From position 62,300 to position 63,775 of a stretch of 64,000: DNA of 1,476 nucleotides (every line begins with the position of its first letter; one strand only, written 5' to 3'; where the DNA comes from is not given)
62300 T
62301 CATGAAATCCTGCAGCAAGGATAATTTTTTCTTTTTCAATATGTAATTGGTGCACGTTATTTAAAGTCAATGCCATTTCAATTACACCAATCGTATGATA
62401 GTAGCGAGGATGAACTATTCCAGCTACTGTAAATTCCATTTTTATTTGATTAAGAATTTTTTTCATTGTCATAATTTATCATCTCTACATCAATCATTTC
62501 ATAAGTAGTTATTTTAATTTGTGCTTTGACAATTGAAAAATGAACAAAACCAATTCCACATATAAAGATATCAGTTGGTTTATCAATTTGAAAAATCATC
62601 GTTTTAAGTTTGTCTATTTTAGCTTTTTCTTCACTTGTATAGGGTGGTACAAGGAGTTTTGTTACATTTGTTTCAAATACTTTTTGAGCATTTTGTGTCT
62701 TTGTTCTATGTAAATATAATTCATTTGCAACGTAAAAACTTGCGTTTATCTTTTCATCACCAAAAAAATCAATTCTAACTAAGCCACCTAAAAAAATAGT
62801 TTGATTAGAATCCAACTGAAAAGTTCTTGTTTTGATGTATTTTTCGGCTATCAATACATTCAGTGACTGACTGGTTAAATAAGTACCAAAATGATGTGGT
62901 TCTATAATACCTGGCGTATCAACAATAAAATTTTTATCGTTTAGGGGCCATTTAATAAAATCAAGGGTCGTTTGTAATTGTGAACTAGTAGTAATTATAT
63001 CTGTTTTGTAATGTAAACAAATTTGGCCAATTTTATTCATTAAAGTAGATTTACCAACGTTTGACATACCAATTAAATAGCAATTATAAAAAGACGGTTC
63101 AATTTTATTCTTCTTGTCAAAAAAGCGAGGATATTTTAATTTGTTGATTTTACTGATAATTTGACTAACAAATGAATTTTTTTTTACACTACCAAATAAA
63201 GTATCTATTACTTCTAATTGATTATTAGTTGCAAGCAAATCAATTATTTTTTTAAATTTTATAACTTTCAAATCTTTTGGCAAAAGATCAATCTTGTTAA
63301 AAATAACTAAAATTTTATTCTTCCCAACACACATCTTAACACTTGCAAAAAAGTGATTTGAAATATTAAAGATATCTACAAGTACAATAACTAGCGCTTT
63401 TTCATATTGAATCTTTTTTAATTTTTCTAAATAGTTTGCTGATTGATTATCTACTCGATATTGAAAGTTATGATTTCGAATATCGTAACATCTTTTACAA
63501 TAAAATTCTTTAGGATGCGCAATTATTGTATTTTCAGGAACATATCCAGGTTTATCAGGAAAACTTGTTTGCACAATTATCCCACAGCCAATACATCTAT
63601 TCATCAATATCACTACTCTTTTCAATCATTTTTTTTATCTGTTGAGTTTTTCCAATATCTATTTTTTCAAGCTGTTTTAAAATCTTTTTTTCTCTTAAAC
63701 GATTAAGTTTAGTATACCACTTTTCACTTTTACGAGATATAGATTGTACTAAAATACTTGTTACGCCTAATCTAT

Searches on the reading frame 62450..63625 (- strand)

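Call 31: search_protein_families(library=pfam, proteins=[window:62450-63625:-], max_evalue=0.001)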
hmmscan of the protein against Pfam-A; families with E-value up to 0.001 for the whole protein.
window:62450-63625:- (391 aa): 3 families
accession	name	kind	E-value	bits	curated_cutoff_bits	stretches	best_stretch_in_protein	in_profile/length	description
PF21516.2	YqeH-like_C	-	5.9e-15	56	27.7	1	297-381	6-90/95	YqeH-like, C-terminal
PF01926.29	MMR_HSR1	-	7.9e-11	42.5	21.9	1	182-248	2-64/113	50S ribosome-binding GTPase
PF03193.22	RsgA_GTPase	-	4.4e-08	33.6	30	1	182-242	109-170/174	RsgA GTPase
